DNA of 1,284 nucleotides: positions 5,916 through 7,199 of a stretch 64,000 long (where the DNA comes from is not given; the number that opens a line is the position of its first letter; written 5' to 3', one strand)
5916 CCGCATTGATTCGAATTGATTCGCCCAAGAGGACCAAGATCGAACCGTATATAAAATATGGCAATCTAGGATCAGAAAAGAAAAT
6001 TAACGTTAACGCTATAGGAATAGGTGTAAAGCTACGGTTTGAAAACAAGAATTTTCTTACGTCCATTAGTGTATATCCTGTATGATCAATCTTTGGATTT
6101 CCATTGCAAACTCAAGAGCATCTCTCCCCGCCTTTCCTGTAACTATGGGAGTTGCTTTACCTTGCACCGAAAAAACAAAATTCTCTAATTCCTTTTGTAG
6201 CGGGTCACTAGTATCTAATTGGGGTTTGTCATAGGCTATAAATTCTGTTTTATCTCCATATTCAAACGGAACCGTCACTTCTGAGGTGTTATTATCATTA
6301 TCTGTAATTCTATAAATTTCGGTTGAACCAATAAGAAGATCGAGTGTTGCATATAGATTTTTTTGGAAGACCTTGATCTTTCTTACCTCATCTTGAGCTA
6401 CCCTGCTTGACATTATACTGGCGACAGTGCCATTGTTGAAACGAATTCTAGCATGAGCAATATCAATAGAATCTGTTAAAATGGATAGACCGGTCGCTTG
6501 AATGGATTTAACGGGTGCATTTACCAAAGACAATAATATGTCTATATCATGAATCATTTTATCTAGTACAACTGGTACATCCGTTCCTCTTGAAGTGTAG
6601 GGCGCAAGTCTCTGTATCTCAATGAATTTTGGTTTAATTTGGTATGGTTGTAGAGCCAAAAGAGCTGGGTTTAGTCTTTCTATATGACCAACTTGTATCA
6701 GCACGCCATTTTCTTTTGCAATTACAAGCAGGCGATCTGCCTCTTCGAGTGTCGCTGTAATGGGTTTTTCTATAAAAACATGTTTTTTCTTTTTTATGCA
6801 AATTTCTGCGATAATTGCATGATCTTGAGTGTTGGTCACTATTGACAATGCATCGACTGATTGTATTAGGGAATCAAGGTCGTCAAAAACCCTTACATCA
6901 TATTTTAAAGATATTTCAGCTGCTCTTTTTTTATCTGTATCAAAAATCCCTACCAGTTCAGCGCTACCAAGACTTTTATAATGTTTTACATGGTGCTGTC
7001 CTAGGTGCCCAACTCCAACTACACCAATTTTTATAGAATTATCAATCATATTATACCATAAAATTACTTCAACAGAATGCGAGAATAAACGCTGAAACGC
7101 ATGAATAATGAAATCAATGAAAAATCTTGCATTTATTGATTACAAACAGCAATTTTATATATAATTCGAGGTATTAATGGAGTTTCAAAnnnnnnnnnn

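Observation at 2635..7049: Lipid A core operon carries a GnnA-like oxidoreductase and an LmtA-like (ICMT-fold) membrane methyltransferase, predicting Leptospira-style modified lipid A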

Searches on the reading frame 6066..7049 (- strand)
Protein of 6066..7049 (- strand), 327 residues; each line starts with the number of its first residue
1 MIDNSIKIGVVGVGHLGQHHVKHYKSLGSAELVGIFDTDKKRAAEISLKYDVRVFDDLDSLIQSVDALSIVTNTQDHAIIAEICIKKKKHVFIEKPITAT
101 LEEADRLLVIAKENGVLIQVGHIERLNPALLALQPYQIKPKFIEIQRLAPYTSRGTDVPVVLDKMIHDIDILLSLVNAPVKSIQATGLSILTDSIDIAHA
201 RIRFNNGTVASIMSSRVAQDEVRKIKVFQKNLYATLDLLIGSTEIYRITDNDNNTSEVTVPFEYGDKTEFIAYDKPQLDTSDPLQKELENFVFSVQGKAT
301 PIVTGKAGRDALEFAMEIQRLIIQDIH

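Call 3: search_protein_families(library=pfam, proteins=[window:6066-7049:-], max_evalue=0.01)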
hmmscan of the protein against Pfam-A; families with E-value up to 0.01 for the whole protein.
window:6066-7049:- (327 aa): 8 families
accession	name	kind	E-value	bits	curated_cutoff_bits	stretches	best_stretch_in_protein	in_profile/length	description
PF01408.29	GFO_IDH_MocA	-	2.3e-29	103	24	1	6-122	1-120/120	Oxidoreductase family, NAD-binding Rossmann fold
PF22725.1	GFO_IDH_MocA_C3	-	4e-08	33.7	27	1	160-226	45-115/124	GFO/IDH/MocA C-terminal domain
PF02894.22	GFO_IDH_MocA_C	-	2.9e-05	24.4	22.9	1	155-315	37-203/218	Oxidoreductase family, C-terminal alpha/beta domain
PF01113.26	DapB_N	-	8.1e-05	23.2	25.6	1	6-92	1-95/124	Dihydrodipicolinate reductase, N-terminus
PF03447.22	NAD_binding_3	-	0.00069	20.8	24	0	12-118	1-113/116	Homoserine dehydrogenase, NAD binding domain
PF02826.25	2-Hacid_dh_C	-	0.00071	19.4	25.1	1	7-76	38-103/178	D-isomer specific 2-hydroxyacid dehydrogenase, NAD binding domain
PF02629.25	CoA_binding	-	0.003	18.7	22.3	1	4-67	2-66/97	CoA binding domain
PF01488.26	Shikimate_DH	-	0.0049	17.4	24.3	0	6-80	13-91/138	Shikimate / quinate 5-dehydrogenase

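Call 4: search_protein_families(library=ncbifam, proteins=[window:6066-7049:-], max_evalue=0.01)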
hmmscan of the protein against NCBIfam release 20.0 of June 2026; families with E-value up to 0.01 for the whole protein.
window:6066-7049:- (327 aa): 20 families
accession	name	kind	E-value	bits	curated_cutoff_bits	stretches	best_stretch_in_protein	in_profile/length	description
NF040723.1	UDP-GlcNAcDh_Arch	equivalog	3.7e-56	190.9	450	1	6-317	1-296/302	UDP-N-acetylglucosamine 3-dehydrogenase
TIGR04380.1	myo_inos_iolG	equivalog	3.1e-27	95.3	355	1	6-218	2-233/330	inositol 2-dehydrogenase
NF052679.1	InsChiInosDhIolG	equivalog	7.6e-18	64.6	540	1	5-185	2-194/343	bifunctional inositol 2-dehydrogenase/D-chiro-inositol 1-dehydrogenase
NF058561.1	BT_2158_fam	equivalog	4.8e-14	51.8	750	1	6-136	36-168/487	glycoside 3-dehydrogenase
NF008607.0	PRK11579.1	subfamily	9.9e-10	37.9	330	1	3-135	2-135/346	oxidoreductase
NF052479.1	LevoglcsnDh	equivalog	1.2e-09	37.4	650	1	5-131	3-140/386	levoglucosan dehydrogenase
NF058563.1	BT_2159_fam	equivalog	2.4e-08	33.4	650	1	6-119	1-117/350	disaccharide 3-dehydrogenase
NF007574.0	PRK10206.1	equivalog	2e-07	30.4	352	1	32-126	31-127/345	oxidoreductase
NF041392.1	XylDh_Gfo6_Halo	equivalog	3.1e-06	26.2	350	1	38-130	50-148/350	D-xylose 1-dehydrogenase Gfo6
NF003995.0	PRK05472.2-4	subfamily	5.6e-05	22.8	126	1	2-78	80-158/213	redox-sensing transcriptional repressor Rex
NF009830.0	PRK13304.1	equivalog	6.7e-05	22.5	267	1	6-93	2-90/265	aspartate dehydrogenase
NF003993.0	PRK05472.2-2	equivalog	0.00042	19.9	217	1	2-82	80-163/212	redox-sensing transcriptional repressor Rex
NF004793.0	PRK06141.1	equivalog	0.00047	19.2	322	1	4-108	124-232/314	bifunctional Delta(1)-pyrroline-2-carboxylate/Delta(1)-piperideine-2-carboxylate reductase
NF003992.0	PRK05472.2-1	equivalog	0.00055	19.2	226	1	3-76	96-170/249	redox-sensing transcriptional repressor Rex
NF005750.0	PRK07574.1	equivalog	0.002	17.2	329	1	6-93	193-280/386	NAD-dependent formate dehydrogenase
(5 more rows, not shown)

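Call 9: find_homologous_proteins(query=window:6066-7049:-)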
Query window:6066-7049:- (327 aa): 7535 proteins with E <= 0.001 among 8000 candidates; the best 120 are listed.
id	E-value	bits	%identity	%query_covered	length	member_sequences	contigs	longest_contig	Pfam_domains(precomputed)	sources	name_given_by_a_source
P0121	3.5e-203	692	99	100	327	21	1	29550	PF01408.29,PF22725.2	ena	-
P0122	9.7e-173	592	84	100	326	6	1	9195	PF01113.27,PF01408.29,PF22725.2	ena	-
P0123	2.7e-171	587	84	100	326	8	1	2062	PF01113.27,PF01408.29,PF22725.2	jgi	-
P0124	1.6e-160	552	78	100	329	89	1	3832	PF02629.26,PF01408.29,PF22725.2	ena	-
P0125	1.2e-158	545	77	100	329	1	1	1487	PF01408.29,PF22725.2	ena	-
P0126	1.4e-158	545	77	100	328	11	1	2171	PF01408.29,PF22725.2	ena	-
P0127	2.3e-157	541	75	100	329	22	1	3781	PF02629.26,PF01408.29,PF22725.2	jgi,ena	-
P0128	1.2e-156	539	76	100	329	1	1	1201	PF01408.29,PF22725.2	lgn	-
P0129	1.4e-156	539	76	100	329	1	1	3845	PF01408.29,PF22725.2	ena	-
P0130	1.6e-156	539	76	100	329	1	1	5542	PF01408.29,PF22725.2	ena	-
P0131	1.7e-156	538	75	100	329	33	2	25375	PF01408.29,PF22725.2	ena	-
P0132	4.3e-155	534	75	100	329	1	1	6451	PF01408.29,PF22725.2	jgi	-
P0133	1.3e-152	526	73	100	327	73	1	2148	PF01113.27,PF01408.29,PF22725.2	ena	-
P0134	2.0e-151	522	73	100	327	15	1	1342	PF01113.27,PF01408.29,PF22725.2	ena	-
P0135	1.2e-149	516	71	100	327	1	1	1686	PF01113.27,PF01408.29,PF22725.2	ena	-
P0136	1.3e-149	516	71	100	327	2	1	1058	PF01113.27,PF01408.29,PF22725.2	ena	-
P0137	2.1e-149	515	71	100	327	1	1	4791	PF01113.27,PF01408.29,PF22725.2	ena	-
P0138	2.5e-149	515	71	100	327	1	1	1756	PF02629.26,PF01113.27,PF01408.29,PF22725.2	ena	-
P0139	2.7e-149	515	71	100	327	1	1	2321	PF01113.27,PF01408.29,PF22725.2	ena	-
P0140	2.7e-149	515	71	100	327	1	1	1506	PF01113.27,PF01408.29,PF22725.2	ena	-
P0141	3.3e-149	514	71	100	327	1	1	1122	PF01113.27,PF01408.29,PF22725.2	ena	-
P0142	3.4e-149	514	71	100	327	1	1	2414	PF01113.27,PF01408.29,PF22725.2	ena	-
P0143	3.7e-149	514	71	100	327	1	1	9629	PF01113.27,PF01408.29,PF22725.2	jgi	-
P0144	3.7e-149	514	71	100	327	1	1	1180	PF01408.29,PF22725.2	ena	-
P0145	5.0e-149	514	71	100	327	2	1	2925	PF01113.27,PF01408.29,PF22725.2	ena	-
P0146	5.1e-149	514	70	100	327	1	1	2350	PF01113.27,PF01408.29,PF22725.2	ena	-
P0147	5.4e-149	514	71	100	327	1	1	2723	PF01113.27,PF01408.29,PF22725.2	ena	-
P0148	5.6e-149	514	71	100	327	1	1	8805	PF01113.27,PF01408.29,PF22725.2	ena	-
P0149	6.8e-149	513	71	100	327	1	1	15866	PF01113.27,PF01408.29,PF22725.2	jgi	-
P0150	7.7e-149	513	70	100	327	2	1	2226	PF01113.27,PF01408.29,PF22725.2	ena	-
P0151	8.3e-149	513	71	100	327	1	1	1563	PF01113.27,PF01408.29,PF22725.2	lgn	-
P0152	9.7e-149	513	71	100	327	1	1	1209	PF01113.27,PF01408.29,PF22725.2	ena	-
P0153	9.7e-149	513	70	100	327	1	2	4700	PF01408.29,PF22725.2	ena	-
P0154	1.1e-148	513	71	100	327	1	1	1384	PF01113.27,PF01408.29,PF22725.2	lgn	-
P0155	1.1e-148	513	70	100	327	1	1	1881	PF01113.27,PF01408.29,PF22725.2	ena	-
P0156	1.2e-148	513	71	100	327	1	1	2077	PF01113.27,PF01408.29,PF22725.2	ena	-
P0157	1.3e-148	513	70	100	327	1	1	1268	PF01113.27,PF01408.29,PF22725.2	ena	-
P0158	1.3e-148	512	71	100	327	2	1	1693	PF01113.27,PF01408.29,PF22725.2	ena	-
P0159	1.4e-148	512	70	100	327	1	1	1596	PF01113.27,PF01408.29,PF22725.2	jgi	-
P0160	1.5e-148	512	71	100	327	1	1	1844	PF01408.29,PF22725.2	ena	-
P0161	1.6e-148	512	70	100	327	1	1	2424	PF01113.27,PF01408.29,PF22725.2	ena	-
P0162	1.8e-148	512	70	100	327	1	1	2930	PF01113.27,PF01408.29,PF22725.2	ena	-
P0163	2.0e-148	512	70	100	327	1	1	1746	PF01113.27,PF01408.29,PF22725.2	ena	-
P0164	2.0e-148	512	70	100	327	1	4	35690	PF01113.27,PF01408.29,PF22725.2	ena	-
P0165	2.0e-148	512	70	100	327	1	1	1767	PF01113.27,PF01408.29,PF22725.2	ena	-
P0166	2.1e-148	512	71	100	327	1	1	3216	PF01113.27,PF01408.29,PF22725.2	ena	-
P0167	2.2e-148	512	70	100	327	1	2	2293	PF01408.29,PF22725.2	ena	-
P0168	2.5e-148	512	71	100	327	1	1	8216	PF01113.27,PF01408.29,PF22725.2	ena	-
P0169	2.5e-148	512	70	100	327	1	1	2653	PF01113.27,PF01408.29,PF22725.2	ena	-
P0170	2.6e-148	512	70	100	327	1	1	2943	PF01113.27,PF01408.29,PF22725.2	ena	-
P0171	3.0e-148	511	70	100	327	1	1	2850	PF01113.27,PF01408.29,PF22725.2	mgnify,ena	mgnify:FL=1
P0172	3.1e-148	511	70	100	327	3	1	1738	PF01113.27,PF01408.29,PF22725.2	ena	-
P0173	3.3e-148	511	70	100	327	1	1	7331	PF01113.27,PF01408.29,PF22725.2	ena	-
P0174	4.1e-148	511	70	100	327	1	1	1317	PF01113.27,PF01408.29,PF22725.2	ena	-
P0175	4.4e-148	511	71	100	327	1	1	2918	PF01113.27,PF01408.29,PF22725.2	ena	-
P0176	4.6e-148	511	70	100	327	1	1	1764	PF01113.27,PF01408.29,PF22725.2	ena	-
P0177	4.7e-148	511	70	100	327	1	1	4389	PF01113.27,PF01408.29,PF22725.2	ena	-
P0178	4.9e-148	511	69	100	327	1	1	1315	PF01113.27,PF01408.29,PF22725.2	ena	-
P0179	5.0e-148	511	70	100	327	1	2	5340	PF01113.27,PF01408.29,PF22725.2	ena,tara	tara:strand:+ start:91 stop:1074 length:984 start_codon:yes stop_codon:yes gene_type:complete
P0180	5.2e-148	511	70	100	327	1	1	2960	PF01113.27,PF01408.29,PF22725.2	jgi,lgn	-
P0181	6.1e-148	510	70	100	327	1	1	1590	PF01113.27,PF01408.29,PF22725.2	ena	-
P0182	7.0e-148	510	70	100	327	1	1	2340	PF01408.29,PF22725.2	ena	-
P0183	7.0e-148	510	70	100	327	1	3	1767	PF01113.27,PF01408.29,PF22725.2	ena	-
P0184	7.3e-148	510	70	100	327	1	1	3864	PF01113.27,PF01408.29,PF22725.2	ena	-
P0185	8.3e-148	510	70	100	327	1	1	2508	PF01113.27,PF01408.29,PF22725.2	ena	-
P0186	8.5e-148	510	70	100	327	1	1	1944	PF02629.26,PF01113.27,PF01408.29,PF22725.2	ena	-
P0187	9.2e-148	510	70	100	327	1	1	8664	PF01113.27,PF01408.29,PF22725.2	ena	-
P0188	9.6e-148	510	70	100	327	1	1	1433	PF01113.27,PF01408.29,PF22725.2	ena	-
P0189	9.7e-148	510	70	100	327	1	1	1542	PF01408.29,PF22725.2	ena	-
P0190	1.1e-147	509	70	100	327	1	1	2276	PF01113.27,PF01408.29,PF22725.2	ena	-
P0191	1.2e-147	509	70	100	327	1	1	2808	PF01408.29,PF22725.2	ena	-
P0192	1.3e-147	509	70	100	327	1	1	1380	PF02629.26,PF01113.27,PF01408.29,PF22725.2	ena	-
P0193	1.3e-147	509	71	100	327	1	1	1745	PF01113.27,PF01408.29,PF22725.2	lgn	-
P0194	1.6e-147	509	70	100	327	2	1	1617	PF01113.27,PF01408.29,PF22725.2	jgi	-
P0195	1.7e-147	509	70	100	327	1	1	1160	PF01113.27,PF01408.29,PF22725.2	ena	-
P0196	1.8e-147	509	70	100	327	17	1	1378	PF01113.27,PF01408.29,PF22725.2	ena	-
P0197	2.1e-147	509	70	100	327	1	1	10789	PF01113.27,PF01408.29,PF22725.2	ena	-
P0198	2.8e-147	508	70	100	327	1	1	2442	PF01113.27,PF01408.29,PF22725.2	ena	-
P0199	3.0e-147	508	70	100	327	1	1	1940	PF01408.29,PF22725.2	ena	-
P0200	3.0e-147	508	71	100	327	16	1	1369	PF01113.27,PF01408.29,PF22725.2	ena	-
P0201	3.6e-147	508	70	100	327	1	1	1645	PF01113.27,PF01408.29,PF22725.2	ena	-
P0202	3.7e-147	508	70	100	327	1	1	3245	PF01113.27,PF01408.29,PF22725.2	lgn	-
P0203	4.0e-147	508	69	100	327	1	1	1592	PF01113.27,PF01408.29,PF22725.2,PF02894.23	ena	-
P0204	4.5e-147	507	70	100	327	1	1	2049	PF01113.27,PF01408.29,PF22725.2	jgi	-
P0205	5.2e-147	507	70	100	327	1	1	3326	PF01113.27,PF01408.29,PF22725.2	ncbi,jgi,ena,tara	tara:strand:+ start:1043 stop:2026 length:984 start_codon:yes stop_codon:yes gene_type:complete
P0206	6.1e-147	507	69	100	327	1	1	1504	PF01113.27,PF01408.29,PF22725.2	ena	-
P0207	6.2e-147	507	70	100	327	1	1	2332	PF01113.27,PF01408.29,PF22725.2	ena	-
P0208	6.7e-147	507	70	100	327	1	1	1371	PF01408.29,PF22725.2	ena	-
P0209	7.5e-147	507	70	100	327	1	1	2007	PF01113.27,PF01408.29,PF22725.2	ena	-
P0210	7.7e-147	507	70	100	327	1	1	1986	PF01113.27,PF01408.29,PF22725.2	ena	-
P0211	9.4e-147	506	69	100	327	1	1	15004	PF01113.27,PF01408.29,PF22725.2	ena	-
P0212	9.9e-147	506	70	100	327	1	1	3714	PF01113.27,PF01408.29,PF22725.2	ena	-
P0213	1.4e-146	506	70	100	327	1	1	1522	PF01113.27,PF01408.29,PF22725.2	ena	-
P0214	1.5e-146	506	70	100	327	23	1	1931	PF01113.27,PF01408.29,PF22725.2,PF01488.27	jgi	-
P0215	1.8e-146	505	69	100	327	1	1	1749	PF01113.27,PF01408.29,PF22725.2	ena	-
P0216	2.4e-146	505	69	100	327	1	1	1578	PF01113.27,PF01408.29,PF22725.2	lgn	-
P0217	2.8e-146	505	69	100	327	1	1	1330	PF01113.27,PF01408.29,PF22725.2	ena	-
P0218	3.5e-146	505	69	100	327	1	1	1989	PF01113.27,PF01408.29,PF22725.2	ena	-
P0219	4.1e-146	504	70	100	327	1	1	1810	PF01113.27,PF01408.29,PF22725.2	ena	-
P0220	4.9e-146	504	69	100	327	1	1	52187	PF01113.27,PF01408.29,PF22725.2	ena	-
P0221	7.0e-146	504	69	100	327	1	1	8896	PF01113.27,PF01408.29,PF22725.2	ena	-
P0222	7.3e-146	503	71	100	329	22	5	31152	PF01408.29,PF22725.2,PF02894.23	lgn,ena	-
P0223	7.9e-146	503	69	100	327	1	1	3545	PF01113.27,PF01408.29,PF22725.2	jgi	-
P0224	8.1e-146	503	70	100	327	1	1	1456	PF01113.27,PF01408.29,PF22725.2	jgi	-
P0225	1.2e-145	503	70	100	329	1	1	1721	PF01408.29,PF22725.2,PF02894.23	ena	-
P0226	1.2e-145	503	71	100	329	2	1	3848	PF02629.26,PF01408.29,PF22725.2,PF02894.23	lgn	-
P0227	1.2e-145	503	69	100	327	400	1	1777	PF01113.27,PF01408.29,PF22725.2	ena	-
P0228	3.9e-145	501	70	100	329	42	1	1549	PF02629.26,PF01408.29,PF22725.2,PF02894.23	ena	-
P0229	1.2e-144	500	69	100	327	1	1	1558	PF01408.29,PF22725.2,PF01488.27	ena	-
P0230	2.0e-144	499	70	100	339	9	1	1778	PF01408.29,PF22725.2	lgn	-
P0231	4.9e-144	497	70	100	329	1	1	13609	PF02629.26,PF01408.29,PF22725.2,PF02894.23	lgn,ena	-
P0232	5.2e-144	497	70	100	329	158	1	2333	PF01408.29,PF22725.2,PF02894.23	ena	-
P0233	9.1e-144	497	69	100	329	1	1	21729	PF02629.26,PF01408.29,PF22725.2,PF02894.23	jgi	-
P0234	1.5e-143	496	70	100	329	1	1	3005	PF02629.26,PF01408.29,PF22725.2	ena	-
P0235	4.0e-143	495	70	100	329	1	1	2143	PF02629.26,PF01408.29,PF22725.2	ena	-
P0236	7.9e-143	494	70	100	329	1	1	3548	PF02629.26,PF01408.29,PF22725.2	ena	-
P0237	9.4e-143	493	71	100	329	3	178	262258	PF01408.29,PF22725.2,PF02894.23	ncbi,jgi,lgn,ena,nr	ncbi:MAG: Gfo/Idh/MocA family oxidoreductase [Candidatus Marinimicrobia bacterium]|jgi:predicted deh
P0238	2.6e-142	492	72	93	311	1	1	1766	PF02629.26,PF01113.27,PF01408.29,PF22725.2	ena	-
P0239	3.3e-142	491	69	100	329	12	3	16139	PF01408.29,PF22725.2,PF02894.23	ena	-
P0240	9.0e-142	490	70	100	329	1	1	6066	PF02629.26,PF01408.29,PF22725.2,PF02894.23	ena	-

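Call 10: search_solved_structures(query=window:6066-7049:-, max_evalue=1e-10, show_alignments=2)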
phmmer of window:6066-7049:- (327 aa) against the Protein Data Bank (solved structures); distinct sequences matched with E-value up to 1e-10: 15.
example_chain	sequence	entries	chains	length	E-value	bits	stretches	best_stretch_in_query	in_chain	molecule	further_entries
7bvj_A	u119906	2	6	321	2.5e-59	204.5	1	6-319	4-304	Oxidoreductase, NAD-binding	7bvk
3ezy_A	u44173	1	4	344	1.1e-19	74.4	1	5-314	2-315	Dehydrogenase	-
3mz0_A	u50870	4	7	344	2.5e-15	60.1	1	5-185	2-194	Inositol 2-dehydrogenase/D-chiro-inositol 3-dehydrogenase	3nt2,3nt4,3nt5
4l9r_A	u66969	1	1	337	1.2e-14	57.9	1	5-185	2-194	Inositol 2-dehydrogenase/D-chiro-inositol 3-dehydrogenase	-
4l8v_A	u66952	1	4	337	1.2e-14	57.9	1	5-185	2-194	Inositol 2-dehydrogenase/D-chiro-inositol 3-dehydrogenase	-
3nto_A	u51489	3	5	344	2.4e-14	56.8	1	5-185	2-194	Inositol 2-dehydrogenase/D-chiro-inositol 3-dehydrogenase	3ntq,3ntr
9azo_A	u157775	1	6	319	4.8e-14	55.9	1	4-130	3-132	PmdC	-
3uuw_A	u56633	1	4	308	9.5e-14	54.9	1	5-209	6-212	Putative oxidoreductase with NAD(P)-binding Rossmann-fold domain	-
3ec7_A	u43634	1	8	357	1.1e-12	51.3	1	5-184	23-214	Putative Dehydrogenase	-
4mie_A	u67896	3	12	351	2.3e-12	50.3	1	6-186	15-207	Inositol 2-dehydrogenase/D-chiro-inositol 3-dehydrogenase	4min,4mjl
4mio_A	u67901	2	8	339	2.6e-12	50.1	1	6-186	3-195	Inositol 2-dehydrogenase/D-chiro-inositol 3-dehydrogenase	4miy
3e18_A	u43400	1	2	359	3.5e-12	49.7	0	7-116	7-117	oxidoreductase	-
3c1a_A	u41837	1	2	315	4.1e-12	49.5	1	4-186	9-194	Putative oxidoreductase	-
5b3t_A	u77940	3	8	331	1.4e-11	47.8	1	5-129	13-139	Biliverdin reductase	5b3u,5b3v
4hkt_A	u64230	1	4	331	2.3e-11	47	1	5-192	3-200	Inositol 2-dehydrogenase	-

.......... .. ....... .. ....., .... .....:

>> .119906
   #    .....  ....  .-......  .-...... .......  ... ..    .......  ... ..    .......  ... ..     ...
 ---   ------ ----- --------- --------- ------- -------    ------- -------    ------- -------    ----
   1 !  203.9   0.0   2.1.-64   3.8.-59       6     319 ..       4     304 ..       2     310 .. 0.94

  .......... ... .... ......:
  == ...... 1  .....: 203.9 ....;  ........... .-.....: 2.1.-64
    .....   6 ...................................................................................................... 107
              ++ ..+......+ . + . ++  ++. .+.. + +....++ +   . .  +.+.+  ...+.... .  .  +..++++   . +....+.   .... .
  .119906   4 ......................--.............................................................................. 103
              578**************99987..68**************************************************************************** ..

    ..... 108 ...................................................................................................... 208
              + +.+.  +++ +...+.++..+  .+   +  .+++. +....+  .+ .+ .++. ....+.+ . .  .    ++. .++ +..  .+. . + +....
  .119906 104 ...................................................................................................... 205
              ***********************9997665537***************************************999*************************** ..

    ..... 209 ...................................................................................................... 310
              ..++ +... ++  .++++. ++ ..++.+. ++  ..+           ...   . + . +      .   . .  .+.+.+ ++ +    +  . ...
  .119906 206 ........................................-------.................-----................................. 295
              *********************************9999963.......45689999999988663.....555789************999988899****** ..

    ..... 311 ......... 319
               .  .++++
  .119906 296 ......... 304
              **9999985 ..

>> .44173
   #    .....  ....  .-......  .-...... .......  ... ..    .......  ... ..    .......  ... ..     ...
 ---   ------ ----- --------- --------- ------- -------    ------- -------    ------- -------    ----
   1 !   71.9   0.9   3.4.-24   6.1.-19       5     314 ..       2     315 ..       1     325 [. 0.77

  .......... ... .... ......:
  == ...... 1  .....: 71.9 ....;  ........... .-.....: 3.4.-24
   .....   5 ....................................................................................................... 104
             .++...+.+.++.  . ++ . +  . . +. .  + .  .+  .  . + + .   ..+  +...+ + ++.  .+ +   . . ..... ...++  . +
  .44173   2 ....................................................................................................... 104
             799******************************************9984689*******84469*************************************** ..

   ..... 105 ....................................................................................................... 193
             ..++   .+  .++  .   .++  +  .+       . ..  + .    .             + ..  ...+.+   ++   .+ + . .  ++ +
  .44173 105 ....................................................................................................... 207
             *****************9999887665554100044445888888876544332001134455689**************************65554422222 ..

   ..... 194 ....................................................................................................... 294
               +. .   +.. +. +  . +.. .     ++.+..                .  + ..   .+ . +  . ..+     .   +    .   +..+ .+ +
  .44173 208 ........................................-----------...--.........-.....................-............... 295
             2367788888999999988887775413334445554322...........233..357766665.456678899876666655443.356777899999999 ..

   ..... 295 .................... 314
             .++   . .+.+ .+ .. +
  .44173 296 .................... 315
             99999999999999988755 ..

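Call 64: search_solved_structures(query=window:6066-7049:-, max_evalue=0.001, show_alignments=0)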
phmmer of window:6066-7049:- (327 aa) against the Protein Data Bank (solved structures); distinct sequences matched with E-value up to 0.001: 68 (the best 60 are shown).
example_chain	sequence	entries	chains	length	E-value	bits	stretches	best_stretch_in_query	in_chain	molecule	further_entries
7bvj_A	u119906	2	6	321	2.5e-59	204.5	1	6-319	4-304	Oxidoreductase, NAD-binding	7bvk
3ezy_A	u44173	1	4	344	1.1e-19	74.4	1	5-314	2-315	Dehydrogenase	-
3mz0_A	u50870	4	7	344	2.5e-15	60.1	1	5-185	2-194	Inositol 2-dehydrogenase/D-chiro-inositol 3-dehydrogenase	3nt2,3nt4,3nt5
4l9r_A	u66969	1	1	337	1.2e-14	57.9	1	5-185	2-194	Inositol 2-dehydrogenase/D-chiro-inositol 3-dehydrogenase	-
4l8v_A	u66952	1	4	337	1.2e-14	57.9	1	5-185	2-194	Inositol 2-dehydrogenase/D-chiro-inositol 3-dehydrogenase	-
3nto_A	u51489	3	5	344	2.4e-14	56.8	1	5-185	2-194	Inositol 2-dehydrogenase/D-chiro-inositol 3-dehydrogenase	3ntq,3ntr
9azo_A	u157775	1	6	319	4.8e-14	55.9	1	4-130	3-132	PmdC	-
3uuw_A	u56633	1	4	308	9.5e-14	54.9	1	5-209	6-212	Putative oxidoreductase with NAD(P)-binding Rossmann-fold domain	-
3ec7_A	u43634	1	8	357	1.1e-12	51.3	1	5-184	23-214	Putative Dehydrogenase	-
4mie_A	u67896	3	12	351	2.3e-12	50.3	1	6-186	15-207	Inositol 2-dehydrogenase/D-chiro-inositol 3-dehydrogenase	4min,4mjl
4mio_A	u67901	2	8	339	2.6e-12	50.1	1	6-186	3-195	Inositol 2-dehydrogenase/D-chiro-inositol 3-dehydrogenase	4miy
3e18_A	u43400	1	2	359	3.5e-12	49.7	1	7-116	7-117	oxidoreductase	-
3c1a_A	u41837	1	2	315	4.1e-12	49.5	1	4-186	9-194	Putative oxidoreductase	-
5b3t_A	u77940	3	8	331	1.4e-11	47.8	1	5-129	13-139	Biliverdin reductase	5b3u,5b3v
4hkt_A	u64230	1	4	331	2.3e-11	47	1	5-192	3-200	Inositol 2-dehydrogenase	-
3q2k_A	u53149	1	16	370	1.4e-07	34.6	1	2-131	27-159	oxidoreductase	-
3q2i_A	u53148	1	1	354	9.9e-05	25.3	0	3-112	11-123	dehydrogenase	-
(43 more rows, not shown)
